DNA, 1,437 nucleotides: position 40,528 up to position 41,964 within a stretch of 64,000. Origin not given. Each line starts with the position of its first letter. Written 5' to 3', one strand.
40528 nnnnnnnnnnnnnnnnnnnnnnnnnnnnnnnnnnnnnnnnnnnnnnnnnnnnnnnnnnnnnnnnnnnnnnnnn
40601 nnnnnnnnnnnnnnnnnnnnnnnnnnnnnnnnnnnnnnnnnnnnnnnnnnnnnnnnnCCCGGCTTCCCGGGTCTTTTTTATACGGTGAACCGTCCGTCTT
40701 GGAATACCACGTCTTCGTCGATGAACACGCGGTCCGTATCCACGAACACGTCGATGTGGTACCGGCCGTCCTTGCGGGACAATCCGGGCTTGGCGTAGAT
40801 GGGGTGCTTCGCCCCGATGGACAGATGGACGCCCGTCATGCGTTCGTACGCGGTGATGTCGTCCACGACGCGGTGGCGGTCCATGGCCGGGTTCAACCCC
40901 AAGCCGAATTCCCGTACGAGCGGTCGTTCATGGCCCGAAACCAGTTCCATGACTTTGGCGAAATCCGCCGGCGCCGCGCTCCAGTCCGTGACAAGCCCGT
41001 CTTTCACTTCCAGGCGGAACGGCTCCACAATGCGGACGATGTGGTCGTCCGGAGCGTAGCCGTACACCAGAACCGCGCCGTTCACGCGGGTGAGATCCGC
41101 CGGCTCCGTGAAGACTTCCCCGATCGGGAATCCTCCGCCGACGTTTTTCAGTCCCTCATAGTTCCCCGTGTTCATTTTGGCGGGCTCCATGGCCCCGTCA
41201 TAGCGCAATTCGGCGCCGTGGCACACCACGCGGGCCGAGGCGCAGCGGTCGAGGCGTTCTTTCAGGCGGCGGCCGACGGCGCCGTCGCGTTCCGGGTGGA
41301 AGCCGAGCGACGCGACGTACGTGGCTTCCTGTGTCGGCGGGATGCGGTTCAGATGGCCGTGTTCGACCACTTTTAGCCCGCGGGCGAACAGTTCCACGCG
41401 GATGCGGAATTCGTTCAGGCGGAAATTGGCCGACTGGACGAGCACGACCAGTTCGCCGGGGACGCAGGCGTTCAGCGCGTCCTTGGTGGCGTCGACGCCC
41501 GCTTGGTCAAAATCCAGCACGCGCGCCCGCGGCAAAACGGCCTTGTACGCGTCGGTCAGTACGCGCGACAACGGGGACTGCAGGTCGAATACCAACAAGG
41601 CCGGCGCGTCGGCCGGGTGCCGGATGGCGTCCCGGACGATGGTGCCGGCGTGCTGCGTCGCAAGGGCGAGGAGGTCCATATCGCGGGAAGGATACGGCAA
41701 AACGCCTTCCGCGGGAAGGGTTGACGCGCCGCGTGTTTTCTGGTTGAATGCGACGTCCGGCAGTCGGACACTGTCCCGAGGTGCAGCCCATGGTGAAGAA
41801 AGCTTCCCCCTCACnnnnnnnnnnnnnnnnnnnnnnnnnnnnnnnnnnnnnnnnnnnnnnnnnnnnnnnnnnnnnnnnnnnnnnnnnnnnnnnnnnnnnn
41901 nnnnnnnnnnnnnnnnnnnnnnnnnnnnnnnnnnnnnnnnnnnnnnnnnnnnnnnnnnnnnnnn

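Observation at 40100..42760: RpoH-like sigma factor divergent from an M29-type aminopeptidase, with an insulated opposite-strand small gene next door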

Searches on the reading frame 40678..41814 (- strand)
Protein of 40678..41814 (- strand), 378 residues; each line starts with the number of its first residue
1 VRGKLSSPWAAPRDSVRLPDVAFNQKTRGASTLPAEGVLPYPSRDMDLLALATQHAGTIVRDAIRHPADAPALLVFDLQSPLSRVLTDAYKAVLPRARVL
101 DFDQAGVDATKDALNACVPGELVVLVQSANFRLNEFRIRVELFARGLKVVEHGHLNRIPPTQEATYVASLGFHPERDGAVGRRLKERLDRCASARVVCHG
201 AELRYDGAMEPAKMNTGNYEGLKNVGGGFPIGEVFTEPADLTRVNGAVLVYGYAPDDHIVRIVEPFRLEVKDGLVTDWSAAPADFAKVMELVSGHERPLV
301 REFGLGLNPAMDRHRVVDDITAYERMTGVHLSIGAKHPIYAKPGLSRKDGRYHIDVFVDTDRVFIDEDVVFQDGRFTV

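Call 3: search_protein_families(library=pfam, proteins=[window:40678-41814:-], max_evalue=0.01)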
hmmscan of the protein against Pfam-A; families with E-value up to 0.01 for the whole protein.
window:40678-41814:- (378 aa): 1 family
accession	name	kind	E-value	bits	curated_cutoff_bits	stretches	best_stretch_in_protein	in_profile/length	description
PF02073.20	Peptidase_M29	-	0.0013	18.1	27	1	229-281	244-293/406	Thermophilic metalloprotease (M29)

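Call 4: search_protein_families(library=ncbifam, proteins=[window:40678-41814:-], max_evalue=0.01)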
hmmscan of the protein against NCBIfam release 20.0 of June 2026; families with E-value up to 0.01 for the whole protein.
window:40678-41814:- (378 aa): 0 families

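Call 12: find_related_loci(query=window:40678-41682:-, collection=genome_contigs, flank=6000)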
Query window:40678-41682:- (334 aa) in genome_contigs; peptide patterns used: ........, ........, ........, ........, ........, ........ (x = any residue, [..] = any of these).
240 stretches matched a pattern, but none encodes a relative of the query by tblastn (E <= 1e-3).

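Call 13: find_homologous_proteins(query=window:40678-41679:-, max_evalue=0.001)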
Query window:40678-41679:- (333 aa): 1052 proteins with E <= 0.001 among 8000 candidates; the best 120 are listed.
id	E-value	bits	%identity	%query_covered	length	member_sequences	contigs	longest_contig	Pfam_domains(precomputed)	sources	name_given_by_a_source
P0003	5.0e-221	751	100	100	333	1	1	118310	-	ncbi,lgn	-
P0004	6.2e-187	639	83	99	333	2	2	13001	-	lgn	-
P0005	7.5e-183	625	81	100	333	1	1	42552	-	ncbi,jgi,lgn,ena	-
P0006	2.1e-180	617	79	99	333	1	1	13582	-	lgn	-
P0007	1.9e-176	604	80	100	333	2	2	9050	-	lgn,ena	-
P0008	9.8e-176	602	79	99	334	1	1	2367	-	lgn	-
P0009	1.0e-168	579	73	100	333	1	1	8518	-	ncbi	-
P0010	7.8e-128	444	61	100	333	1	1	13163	-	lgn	-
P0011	2.8e-117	410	56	99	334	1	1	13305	-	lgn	-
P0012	2.8e-117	410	55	100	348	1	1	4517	-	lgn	-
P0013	1.8e-108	381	52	100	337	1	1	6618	-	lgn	-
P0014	2.0e-108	381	54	100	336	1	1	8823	-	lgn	-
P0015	4.2e-107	376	52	99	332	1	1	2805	-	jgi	jgi:hypothetical protein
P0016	1.3e-106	375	53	99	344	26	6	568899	-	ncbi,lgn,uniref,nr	ncbi:hypothetical protein A3C09_02290 [Candidatus Uhrbacteria bacterium RIFCSPHIGHO2_02_FULL_47_44]|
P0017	1.7e-106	374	51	100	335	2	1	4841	-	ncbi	-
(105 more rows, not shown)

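Call 15: find_related_loci(query=A1, collection=genome_contigs, flank=5000)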
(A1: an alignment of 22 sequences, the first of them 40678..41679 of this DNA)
Query A1 (333 aa) in genome_contigs; peptide patterns used: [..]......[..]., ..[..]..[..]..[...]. (x = any residue, [..] = any of these).
599 stretches matched a pattern (row limit reached: there are more); 589 encode a relative of the query (tblastn E <= 1e-3); the best 80 are kept; 80 distinct loci.
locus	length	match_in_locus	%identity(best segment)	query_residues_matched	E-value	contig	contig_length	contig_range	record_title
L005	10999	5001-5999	81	1-333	0e+0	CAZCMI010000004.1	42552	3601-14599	MAG TPA_asm: uncultured Gammaproteobacteria bacterium isolate binchicken_co173_920 genome assembly, contig: NODE_3060_le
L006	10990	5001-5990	53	3-333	7e-116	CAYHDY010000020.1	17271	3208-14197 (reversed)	MAG TPA_asm: uncultured Gammaproteobacteria bacterium isolate ERP119702_co1_211 genome assembly, contig: NODE_3789_lengt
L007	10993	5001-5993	52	2-333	2e-112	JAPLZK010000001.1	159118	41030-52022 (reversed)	MAG: Candidatus Uhrbacteria bacterium isolate LacPavin_0818_WC45_MAG_46_11 LacPavin_0818_WC45_scaffold_347162, whole gen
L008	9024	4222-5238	51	3-333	6e-110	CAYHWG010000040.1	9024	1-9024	MAG TPA_asm: uncultured Gammaproteobacteria bacterium isolate ERP119705_co15_652 genome assembly, contig: NODE_9344_leng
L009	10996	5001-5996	50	2-333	3e-109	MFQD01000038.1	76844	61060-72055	MAG: Candidatus Magasanikbacteria bacterium RIFCSPHIGHO2_02_FULL_50_9b rifcsphigho2_02_scaffold_7495, whole genome shotg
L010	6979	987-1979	48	2-333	1e-105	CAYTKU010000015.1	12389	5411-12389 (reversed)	MAG TPA_asm: uncultured Gammaproteobacteria bacterium isolate SRP286056_co1_515 genome assembly, contig: NODE_6459_lengt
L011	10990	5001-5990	48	3-333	2e-105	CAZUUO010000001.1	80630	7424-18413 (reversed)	MAG TPA_asm: uncultured Gammaproteobacteria bacterium isolate SRP278252_co1_102 genome assembly, contig: NODE_334_length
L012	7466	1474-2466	47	3-333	9e-105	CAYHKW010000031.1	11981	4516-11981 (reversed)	MAG TPA_asm: uncultured Gammaproteobacteria bacterium isolate ERP119705_co13_484 genome assembly, contig: NODE_6758_leng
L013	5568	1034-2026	47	2-333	1e-104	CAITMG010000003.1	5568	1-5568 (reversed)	Candidatus Uhrbacteria bacterium isolate MJ110927B_bin-298 genome assembly, contig: bin-298:03/97, whole genome shotgun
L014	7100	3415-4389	50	7-331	1e-104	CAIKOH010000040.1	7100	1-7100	Candidatus Uhrbacteria bacterium isolate T7_bin-302 genome assembly, contig: bin-302:40/79, whole genome shotgun sequenc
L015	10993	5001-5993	49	2-333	2e-104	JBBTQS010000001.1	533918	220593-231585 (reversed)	MAG: Patescibacteria group bacterium isolate H41-bin251_1 H41_bin251_1_000000000001, whole genome shotgun sequence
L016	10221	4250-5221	47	9-333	2e-103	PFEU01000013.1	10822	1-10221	MAG: Candidatus Uhrbacteria bacterium CG10_big_fil_rev_8_21_14_0_10_48_16 CG10_8_21_14_0.10_scaffold_6532_c, whole genom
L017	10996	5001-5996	47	3-333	3e-102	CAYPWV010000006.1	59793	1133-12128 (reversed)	MAG TPA_asm: uncultured Gammaproteobacteria bacterium isolate SRP342105_co1_259 genome assembly, contig: NODE_636_length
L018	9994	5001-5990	49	3-333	2e-102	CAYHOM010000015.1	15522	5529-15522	MAG TPA_asm: uncultured Gammaproteobacteria bacterium isolate ERP119705_co15_210 genome assembly, contig: NODE_4072_leng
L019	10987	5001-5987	48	4-333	5e-102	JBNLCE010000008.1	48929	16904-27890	MAG: Patescibacteria group bacterium isolate C2.bin.10.permissive NODE_8_length_48929_cov_4.909093, whole genome shotgun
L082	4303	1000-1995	44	3-333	3e-89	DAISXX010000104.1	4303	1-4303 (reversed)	MAG TPA_asm: Patescibacteria group bacterium isolate CTOTU9708 NODE_2591_length_4303_cov_5.213748, whole genome shotgun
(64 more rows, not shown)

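Call 16: search_solved_structures(query=A1, max_evalue=0.01)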
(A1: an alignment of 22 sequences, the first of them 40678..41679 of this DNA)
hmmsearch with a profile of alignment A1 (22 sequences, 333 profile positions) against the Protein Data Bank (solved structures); distinct sequences matched with E-value up to 0.01: 2.
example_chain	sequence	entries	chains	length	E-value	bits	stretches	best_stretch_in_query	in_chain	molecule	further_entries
5h7b_A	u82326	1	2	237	0.00041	22.8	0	107-142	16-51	Immunoglobulin G-binding protein A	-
5h7a_C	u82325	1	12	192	0.0056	19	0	107-142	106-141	Immunoglobulin G-binding protein A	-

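Call 25: search_protein_families(library=ncbifam, proteins=[L005:3966-4865:-], max_evalue=0.00001)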
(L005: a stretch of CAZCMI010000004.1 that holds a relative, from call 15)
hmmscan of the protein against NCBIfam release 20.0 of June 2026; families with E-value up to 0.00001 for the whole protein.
L005:3966-4865:- (299 aa): 45 families (the best 25 are shown)
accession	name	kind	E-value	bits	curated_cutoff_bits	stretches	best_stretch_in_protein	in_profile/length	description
TIGR02392.1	rpoH_proteo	equivalog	8.5e-94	314.2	323.1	1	21-295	1-269/270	RNA polymerase sigma factor RpoH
NF005143.0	PRK06596.1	subfamily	7.5e-92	307.8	241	1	14-296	7-283/285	RNA polymerase factor sigma-32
NF005693.0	PRK07500.1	equivalog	1.7e-75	253.8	315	1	32-297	17-280/289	RNA polymerase factor sigma-32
TIGR02394.1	rpoS_proteo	equivalog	4.7e-53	180.5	378.7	1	16-296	8-276/285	RNA polymerase sigma factor RpoS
NF004207.0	PRK05657.1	equivalog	7.7e-52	176.7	394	1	14-296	49-319/329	RNA polymerase sigma factor RpoS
TIGR02997.1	Sig70-cyanoRpoD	subfamily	2.7e-41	141.8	384.5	1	55-291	74-298/298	RNA polymerase sigma factor, RpoD/SigA family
NF006666.0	PRK09210.1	equivalog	1.1e-38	133.5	572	1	24-292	102-358/370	RNA polymerase sigma factor RpoD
TIGR02393.1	RpoD_Cterm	equivalog_domain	5.2e-36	124.4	354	1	56-294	1-228/238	RNA polymerase sigma factor RpoD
NF041931.2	MzaA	equivalog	2.1e-34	119.4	800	1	54-292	474-703/726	MZA anti-phage system associated sigma-70 family RNA polymerase sigma factor MzaA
NF005920.0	PRK07921.1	subfamily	3.4e-33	115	464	1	19-293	58-317/328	RNA polymerase sigma factor SigB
NF005785.0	PRK07598.1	equivalog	3.8e-32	111.7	554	1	49-292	170-400/415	RNA polymerase sigma factor SigC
TIGR02937.1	sigma70-ECF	superfamily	2e-30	105.6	42.9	1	56-294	2-165/165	sigma-70 family RNA polymerase sigma factor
NF005642.0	PRK07405.1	subfamily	2.7e-30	105.7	524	1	50-293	78-308/318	RNA polymerase sigma factor SigD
NF004208.0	PRK05658.1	equivalog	9.4e-30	104.2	555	1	23-292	358-618/631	RNA polymerase sigma factor RpoD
NF004615.0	PRK05949.1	subfamily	3e-29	102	530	1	55-293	91-317/327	RNA polymerase sigma factor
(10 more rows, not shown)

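Call 32: find_encoding_contigs(protein=P0006, flank=6000, max_places=2)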
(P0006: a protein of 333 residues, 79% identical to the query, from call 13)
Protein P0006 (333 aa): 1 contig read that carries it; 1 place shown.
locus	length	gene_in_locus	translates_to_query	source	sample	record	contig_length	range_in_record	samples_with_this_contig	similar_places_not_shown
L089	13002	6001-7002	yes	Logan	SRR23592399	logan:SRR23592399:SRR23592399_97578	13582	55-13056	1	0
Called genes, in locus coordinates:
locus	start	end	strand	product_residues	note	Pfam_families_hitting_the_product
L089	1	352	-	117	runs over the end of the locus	PF06262:Zincin_1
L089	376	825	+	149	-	-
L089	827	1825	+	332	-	PF00009:GTP_EFTU (faint), PF02492:cobW, PF07683:CobW_C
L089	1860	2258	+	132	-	PF12802:MarR_2 (weak), PF12840:HTH_20 (weak), PF13463:HTH_27 (faint), PF01022:HTH_5 (faint)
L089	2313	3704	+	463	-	PF01266:DAO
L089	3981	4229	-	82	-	-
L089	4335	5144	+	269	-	PF03372:Exo_endo_phos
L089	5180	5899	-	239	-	PF00140:Sigma70_r1_2 (weak), PF04542:Sigma70_r2, PF04545:Sigma70_r4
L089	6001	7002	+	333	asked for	-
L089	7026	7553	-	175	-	-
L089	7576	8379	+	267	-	PF03808:Glyco_tran_WecG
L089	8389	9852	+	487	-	PF00749:tRNA-synt_1c, PF19269:Anticodon_2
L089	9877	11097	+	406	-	PF01551:Peptidase_M23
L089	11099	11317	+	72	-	-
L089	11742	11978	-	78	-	-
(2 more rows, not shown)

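Call 33: find_encoding_contigs(protein=P0010, flank=6000, max_places=2)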
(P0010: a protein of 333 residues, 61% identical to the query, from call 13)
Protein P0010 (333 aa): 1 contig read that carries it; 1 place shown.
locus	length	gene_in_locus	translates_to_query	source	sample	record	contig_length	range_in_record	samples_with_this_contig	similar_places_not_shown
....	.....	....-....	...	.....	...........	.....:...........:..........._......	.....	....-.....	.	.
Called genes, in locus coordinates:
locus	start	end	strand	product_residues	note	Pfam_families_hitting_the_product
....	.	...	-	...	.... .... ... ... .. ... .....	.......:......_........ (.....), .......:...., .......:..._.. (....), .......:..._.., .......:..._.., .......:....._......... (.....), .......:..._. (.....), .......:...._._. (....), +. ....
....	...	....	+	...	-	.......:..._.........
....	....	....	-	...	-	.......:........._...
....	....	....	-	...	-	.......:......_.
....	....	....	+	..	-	-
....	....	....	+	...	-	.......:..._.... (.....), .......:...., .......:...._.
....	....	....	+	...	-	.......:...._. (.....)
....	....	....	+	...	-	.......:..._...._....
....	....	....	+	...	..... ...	-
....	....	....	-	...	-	-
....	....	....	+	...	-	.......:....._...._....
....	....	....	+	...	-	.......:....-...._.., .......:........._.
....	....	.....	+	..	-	?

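Call 64: predict_structure(alignment_id=A1)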
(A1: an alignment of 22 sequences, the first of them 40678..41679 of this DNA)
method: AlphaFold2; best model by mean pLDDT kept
length: 333 residues; sequences in the alignment: 22
mean_pLDDT: 86.9   pTM: 0.86
mean pLDDT of the five models: 86.9, 86.7, 86.6, 86.2, 85.5
residues with pLDDT >= 90: 206; 70-90: 83; 50-70: 31; < 50: 13
segments of 3 or more residues with pLDDT < 50: 178-183, 294-296
pLDDT, mean of each block of 10 residues (from residue 1): 92 86 92 96 97 95 91 92 75 69 87 94 85 84 95 97 85 50 64 94 96 92 98 96 90 91 91 90 91 54 69 97 94 83
secondary structure, 60 per line:
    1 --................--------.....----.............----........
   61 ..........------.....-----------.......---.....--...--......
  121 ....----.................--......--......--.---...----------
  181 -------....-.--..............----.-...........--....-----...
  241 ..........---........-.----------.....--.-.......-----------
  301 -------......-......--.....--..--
elements in order: H3-18 E27-31 H36-48 E53-56 H57-70 E77-81 H93-99 E103-107 H115-124 H129-145 E148-153 E156-161 E168-170 E188-191 E199-209 E216-226 E229-232 H238-250 E254-261 H275-278 E283-289 E308-313 E315-320 E323-327

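Call 67: fold_search(model_id=the predicted structure, library=pdb)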
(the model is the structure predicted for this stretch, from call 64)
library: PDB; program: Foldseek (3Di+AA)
matches with E <= 10: 1433; with E <= 0.001: 9
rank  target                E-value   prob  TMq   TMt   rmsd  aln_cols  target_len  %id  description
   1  2ayi_A                3.6e-11  1.00  0.56  0.48   9.4       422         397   14  Wild-type AmpT from Thermus thermophilus (released 2005-11-08)
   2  4ics_A                4.9e-11  1.00  0.57  0.49   8.0       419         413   15  Crystal structure of PepS from Streptococcus pneumoniae in complex with a substrate (released 2013-10-23)
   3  4icr_A                9.6e-11  1.00  0.65  0.55   6.2       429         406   15  Structural basis for substrate recognition and reaction mechanism of bacterial aminopeptidase peps (released 2013-10-23)
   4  4icq_A                1.2e-10  1.00  0.56  0.48   7.7       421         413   15  Structural basis for substrate recognition and reaction mechanism of bacterial aminopeptidase peps (released 2013-10-23)
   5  1zjc                  3.9e-10  1.00  0.55  0.47   8.0       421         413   15  Aminopeptidase S from S. aureus (released 2005-06-07)
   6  6zsv_A                9.0e-10  1.00  0.53  0.57   6.0       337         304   14  Structure of crocagin biosynthetic protein CgnB (released 2022-07-20)
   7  6zsu_B                2.7e-09  1.00  0.56  0.59   6.3       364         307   14  Structure of crocagin biosynthetic protein CgnE (released 2022-07-20)
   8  6zsu_A                5.2e-09  1.00  0.58  0.63   5.6       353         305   15  Structure of crocagin biosynthetic protein CgnE (released 2022-07-20)
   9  6zsv_B                3.0e-08  1.00  0.52  0.55   6.2       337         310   15  Structure of crocagin biosynthetic protein CgnB (released 2022-07-20)
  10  4rad_B                4.3e-03  0.98  0.20  0.30   5.9       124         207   14  Aza-acyclic nucleoside phosphonates containing a second phosphonate group as inhibitors of the human, Plasmodium falci (released 2015-01-07)
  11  5brn_D                7.9e-03  0.91  0.19  0.29   5.4       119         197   13  Human HGPRT in complex with (S)-HPEPHx, an acyclic nucleoside phosphonate (released 2015-10-14)
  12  4rac_D                8.9e-03  0.93  0.20  0.30   5.7       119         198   16  Aza-acyclic nucleoside phosphonates containing a second phosphonate group as inhibitors of the human, Plasmodium falci (released 2015-01-07)
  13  4rad_E                9.5e-03  0.94  0.20  0.29   6.5       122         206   13  Aza-acyclic nucleoside phosphonates containing a second phosphonate group as inhibitors of the human, Plasmodium falci (released 2015-01-07)
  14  9ezy_B                1.1e-02  0.28  0.19  0.12  14.6       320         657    8  Vibrio cholerae DdmD-DdmE holo complex (released 2024-09-04)
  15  4ran_B                1.2e-02  0.92  0.20  0.30   5.5       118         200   14  Aza-acyclic nucleoside phosphonates containing a second phosphonate group as inhibitors of the human, Plasmodium falci (released 2015-01-07)
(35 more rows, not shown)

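Call 78: search_solved_structures(query=A1, max_evalue=10, show_alignments=0)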
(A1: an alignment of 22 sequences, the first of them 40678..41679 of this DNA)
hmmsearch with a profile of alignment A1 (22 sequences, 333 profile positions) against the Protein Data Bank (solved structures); distinct sequences matched with E-value up to 10: 6.
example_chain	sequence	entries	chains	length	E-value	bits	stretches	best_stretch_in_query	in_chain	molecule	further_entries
5h7b_A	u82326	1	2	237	0.00041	22.8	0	107-142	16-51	Immunoglobulin G-binding protein A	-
5h7a_C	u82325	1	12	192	0.0056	19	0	107-142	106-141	Immunoglobulin G-binding protein A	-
5h79_D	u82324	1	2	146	0.11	14.8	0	106-142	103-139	Immunoglobulin G-binding protein A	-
6gz8_A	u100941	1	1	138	0.15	14.3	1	29-93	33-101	Spore germination protein GerM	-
6gzb_A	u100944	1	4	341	0.88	11.8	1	33-93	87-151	Spore germination protein GerM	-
4npf_Y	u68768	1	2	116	1.2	11.4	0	107-142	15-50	Immunoglobulin G-binding protein A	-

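Call 88: search_protein_families(library=padloc, proteins=[window:40678-41679:-], max_evalue=0.001)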
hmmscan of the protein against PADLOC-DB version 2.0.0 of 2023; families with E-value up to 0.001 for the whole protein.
window:40678-41679:- (333 aa): 0 families

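Call 89: search_protein_families(library=phrogs, proteins=[window:40678-41679:-], max_evalue=0.01)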
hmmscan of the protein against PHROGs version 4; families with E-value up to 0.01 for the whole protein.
window:40678-41679:- (333 aa): 0 families
